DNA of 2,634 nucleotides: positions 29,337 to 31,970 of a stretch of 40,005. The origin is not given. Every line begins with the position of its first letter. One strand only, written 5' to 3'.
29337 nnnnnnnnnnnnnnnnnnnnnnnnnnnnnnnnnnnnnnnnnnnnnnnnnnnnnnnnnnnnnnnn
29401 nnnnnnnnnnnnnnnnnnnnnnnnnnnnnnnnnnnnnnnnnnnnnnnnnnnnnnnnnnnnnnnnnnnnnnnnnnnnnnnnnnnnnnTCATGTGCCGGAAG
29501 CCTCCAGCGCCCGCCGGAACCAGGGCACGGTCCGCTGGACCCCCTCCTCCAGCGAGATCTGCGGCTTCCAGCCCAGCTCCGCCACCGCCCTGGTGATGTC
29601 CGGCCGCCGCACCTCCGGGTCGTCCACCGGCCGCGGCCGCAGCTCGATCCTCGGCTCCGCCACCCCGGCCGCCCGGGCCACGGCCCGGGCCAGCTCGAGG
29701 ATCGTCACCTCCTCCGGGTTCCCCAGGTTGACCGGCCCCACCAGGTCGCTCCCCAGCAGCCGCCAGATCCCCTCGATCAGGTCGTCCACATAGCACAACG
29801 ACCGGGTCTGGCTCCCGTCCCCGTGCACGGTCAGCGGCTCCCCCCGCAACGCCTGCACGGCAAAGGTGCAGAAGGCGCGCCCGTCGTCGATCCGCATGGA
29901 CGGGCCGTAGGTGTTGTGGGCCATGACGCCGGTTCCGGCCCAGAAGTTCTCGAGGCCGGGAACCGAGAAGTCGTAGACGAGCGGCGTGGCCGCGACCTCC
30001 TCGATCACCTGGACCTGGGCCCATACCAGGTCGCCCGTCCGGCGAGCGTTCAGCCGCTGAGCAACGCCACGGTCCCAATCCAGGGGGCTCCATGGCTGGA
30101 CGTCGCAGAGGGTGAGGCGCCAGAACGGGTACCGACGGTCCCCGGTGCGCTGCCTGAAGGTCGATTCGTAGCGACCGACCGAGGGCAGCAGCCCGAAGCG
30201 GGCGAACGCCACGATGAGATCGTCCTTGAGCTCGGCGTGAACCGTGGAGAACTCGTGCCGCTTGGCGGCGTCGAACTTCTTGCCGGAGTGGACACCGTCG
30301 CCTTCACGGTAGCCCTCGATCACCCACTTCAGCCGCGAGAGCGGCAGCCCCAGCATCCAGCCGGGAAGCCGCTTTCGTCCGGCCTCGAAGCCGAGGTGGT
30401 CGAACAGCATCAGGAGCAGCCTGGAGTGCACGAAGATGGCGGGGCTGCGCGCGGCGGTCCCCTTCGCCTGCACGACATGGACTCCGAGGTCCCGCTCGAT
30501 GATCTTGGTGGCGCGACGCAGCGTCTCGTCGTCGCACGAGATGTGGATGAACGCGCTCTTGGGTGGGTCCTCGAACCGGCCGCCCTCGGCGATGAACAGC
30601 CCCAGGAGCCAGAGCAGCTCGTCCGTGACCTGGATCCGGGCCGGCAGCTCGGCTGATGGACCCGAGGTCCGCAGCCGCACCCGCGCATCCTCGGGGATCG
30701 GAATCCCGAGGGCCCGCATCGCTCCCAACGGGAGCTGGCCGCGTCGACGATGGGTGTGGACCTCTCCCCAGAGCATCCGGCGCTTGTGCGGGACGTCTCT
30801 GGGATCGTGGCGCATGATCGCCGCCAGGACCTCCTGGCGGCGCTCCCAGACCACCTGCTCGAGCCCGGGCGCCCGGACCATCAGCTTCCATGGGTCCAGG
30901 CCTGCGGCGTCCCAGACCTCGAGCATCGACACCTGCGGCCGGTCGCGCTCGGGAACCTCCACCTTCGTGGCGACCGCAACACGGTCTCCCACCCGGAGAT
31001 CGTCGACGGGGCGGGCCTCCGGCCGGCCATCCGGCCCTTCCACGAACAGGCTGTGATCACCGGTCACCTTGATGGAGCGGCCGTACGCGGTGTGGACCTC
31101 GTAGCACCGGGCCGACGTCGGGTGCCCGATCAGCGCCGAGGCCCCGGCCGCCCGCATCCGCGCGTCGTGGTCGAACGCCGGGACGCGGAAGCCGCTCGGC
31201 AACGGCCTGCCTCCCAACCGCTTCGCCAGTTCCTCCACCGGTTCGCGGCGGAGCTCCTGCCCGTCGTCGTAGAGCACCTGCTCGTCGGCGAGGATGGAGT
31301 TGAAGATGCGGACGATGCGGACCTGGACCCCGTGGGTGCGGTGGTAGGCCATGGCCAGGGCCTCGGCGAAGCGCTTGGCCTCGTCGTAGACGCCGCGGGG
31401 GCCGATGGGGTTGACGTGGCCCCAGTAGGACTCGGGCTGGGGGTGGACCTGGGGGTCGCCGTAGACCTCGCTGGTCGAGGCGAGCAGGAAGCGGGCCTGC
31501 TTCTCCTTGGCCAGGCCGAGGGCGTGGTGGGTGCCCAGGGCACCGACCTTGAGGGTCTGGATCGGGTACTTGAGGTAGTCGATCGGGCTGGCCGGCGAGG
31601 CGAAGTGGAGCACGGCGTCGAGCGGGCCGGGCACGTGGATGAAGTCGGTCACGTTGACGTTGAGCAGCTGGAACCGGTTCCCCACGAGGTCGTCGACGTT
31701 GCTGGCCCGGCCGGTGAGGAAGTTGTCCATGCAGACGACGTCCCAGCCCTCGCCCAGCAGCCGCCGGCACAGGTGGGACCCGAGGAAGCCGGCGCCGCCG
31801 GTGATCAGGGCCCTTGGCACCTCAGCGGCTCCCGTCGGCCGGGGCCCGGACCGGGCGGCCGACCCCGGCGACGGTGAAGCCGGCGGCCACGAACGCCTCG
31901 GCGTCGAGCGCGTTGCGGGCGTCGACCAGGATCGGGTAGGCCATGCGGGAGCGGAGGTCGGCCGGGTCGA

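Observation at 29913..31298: Full-size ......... intein inserted in UDP-glucuronate decarboxylase at RIFN|TYGP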

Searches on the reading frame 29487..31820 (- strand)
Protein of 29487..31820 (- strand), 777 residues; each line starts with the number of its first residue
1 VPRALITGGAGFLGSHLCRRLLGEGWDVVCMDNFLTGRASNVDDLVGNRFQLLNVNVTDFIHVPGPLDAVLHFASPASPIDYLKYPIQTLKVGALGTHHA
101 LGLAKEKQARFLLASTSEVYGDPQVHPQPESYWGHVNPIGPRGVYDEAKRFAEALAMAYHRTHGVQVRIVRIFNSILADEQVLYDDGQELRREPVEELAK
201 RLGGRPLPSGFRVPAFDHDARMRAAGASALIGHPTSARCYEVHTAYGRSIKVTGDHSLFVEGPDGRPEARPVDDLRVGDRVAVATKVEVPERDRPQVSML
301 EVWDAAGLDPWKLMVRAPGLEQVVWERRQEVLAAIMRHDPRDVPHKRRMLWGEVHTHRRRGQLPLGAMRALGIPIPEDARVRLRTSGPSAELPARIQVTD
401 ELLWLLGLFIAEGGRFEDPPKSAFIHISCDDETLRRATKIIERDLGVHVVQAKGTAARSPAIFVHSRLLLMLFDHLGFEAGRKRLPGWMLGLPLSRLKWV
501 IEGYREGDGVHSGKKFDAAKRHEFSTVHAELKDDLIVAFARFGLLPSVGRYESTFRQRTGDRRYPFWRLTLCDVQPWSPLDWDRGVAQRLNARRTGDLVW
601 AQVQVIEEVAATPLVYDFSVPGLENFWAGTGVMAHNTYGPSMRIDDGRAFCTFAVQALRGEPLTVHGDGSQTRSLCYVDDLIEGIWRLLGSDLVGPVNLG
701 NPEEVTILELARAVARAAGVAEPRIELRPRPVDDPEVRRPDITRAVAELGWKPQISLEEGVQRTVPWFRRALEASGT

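Call 3: search_protein_families(library=pfam, proteins=[window:29487-31820:-], max_evalue=0.1)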
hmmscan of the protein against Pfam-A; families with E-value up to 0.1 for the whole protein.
window:29487-31820:- (777 aa): 8 families
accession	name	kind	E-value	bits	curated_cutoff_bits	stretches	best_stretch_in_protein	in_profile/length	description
PF16363.11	GDP_Man_Dehyd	-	2.5e-42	145.9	27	2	5-175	1-183/332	GDP-mannose 4,6 dehydratase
PF01370.27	Epimerase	-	1.9e-41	142.5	20.9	2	4-175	1-172/240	NAD dependent epimerase/dehydratase family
PF14890.11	Intein_splicing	-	1.3e-18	67.8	35.8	1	209-636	19-155/155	Intein splicing domain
PF07993.18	NAD_binding_4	-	7.8e-07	28.9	20.1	1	81-172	100-204/258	Male sterility protein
PF01073.25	3Beta_HSD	-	2e-06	27.5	22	1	5-157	1-158/280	3-beta hydroxysteroid dehydrogenase/isomerase family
PF04321.23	RmlD_sub_bind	-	6.6e-05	22.6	27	1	4-173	3-152/287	RmlD substrate binding domain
PF14528.11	LAGLIDADG_3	-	0.0089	16.7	22.5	0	402-447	4-48/82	LAGLIDADG-like domain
PF00106.31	adh_short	-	0.014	15.3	26.6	1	4-59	3-60/195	short chain dehydrogenase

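Call 4: search_protein_families(library=ncbifam, proteins=[window:29487-31820:-], max_evalue=0.1)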
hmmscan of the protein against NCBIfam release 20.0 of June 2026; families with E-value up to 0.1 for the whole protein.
window:29487-31820:- (777 aa): 40 families (the best 25 are shown)
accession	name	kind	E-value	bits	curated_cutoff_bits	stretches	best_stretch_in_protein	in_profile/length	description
TIGR01181.1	dTDP_gluc_dehyt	equivalog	2.1e-32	112.5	365.1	2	4-174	2-180/321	dTDP-glucose 4,6-dehydratase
TIGR01179.1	galE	equivalog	3.1e-25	88.7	262.3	2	4-181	2-182/332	UDP-glucose 4-epimerase GalE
NF008872.0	PRK11908.1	equivalog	4.3e-21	75.3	294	3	3-179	3-183/349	bifunctional UDP-4-keto-pentose/UDP-xylose synthase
TIGR04180.1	EDH_00030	hypoth_equivalog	1.2e-20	73.8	475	2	5-175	2-175/297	NAD-dependent 4,6-dehydratase LegB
NF011491.0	PRK14898.1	equivalog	2.9e-18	65.3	783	2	207-549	120-385/860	DNA-directed RNA polymerase subunit A''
NF007582.0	PRK10217.1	equivalog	1.2e-15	57.4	698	2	1-172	1-187/355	dTDP-glucose 4,6-dehydratase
NF007956.0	PRK10675.1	subfamily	2.5e-14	53.2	394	1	3-179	2-184/338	UDP-glucose 4-epimerase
NF005998.1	PRK08125.1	equivalog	4.9e-14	51.6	777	2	3-175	317-493/649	bifunctional UDP-4-amino-4-deoxy-L-arabinose formyltransferase/UDP-glucuronic acid oxidase ArnA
NF007490.0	PRK10084.1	subfamily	2.6e-13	49.7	649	2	650-769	208-335/361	dTDP-glucose 4,6-dehydratase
NF011728.1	PRK15181.1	equivalog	2.7e-13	49.6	760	2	3-174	17-194/348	Vi polysaccharide biosynthesis UDP-N-acetylglucosaminuronic acid C-4 epimerase TviC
TIGR02197.1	heptose_epim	equivalog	5.1e-13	48.9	274.6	2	5-174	2-169/316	ADP-glyceromanno-heptose 6-epimerase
NF045703.1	rSAM_Tes_intein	exception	3.5e-11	41.7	1700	1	225-548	217-512/1040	tetraether lipid synthase Tes, intein-containing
NF047922.1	GDPFucSynFcl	equivalog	1.9e-10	40.7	500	1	661-770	195-303/308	GDP-L-fucose synthase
TIGR01777.1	yfcH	hypoth_equivalog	2.8e-08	33.7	207.35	1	666-718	188-241/292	TIGR01777 family oxidoreductase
NF003157.0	PRK04132.1-2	equivalog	2.8e-08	32.2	1103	1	397-546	167-309/864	replication factor C small subunit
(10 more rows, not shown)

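Call 68: find_encoding_contigs(protein=window:29490-31820:-, flank=3000, max_places=4)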
Protein seq(777 aa) (777 aa): no gene with exactly this product is on record in the collection.
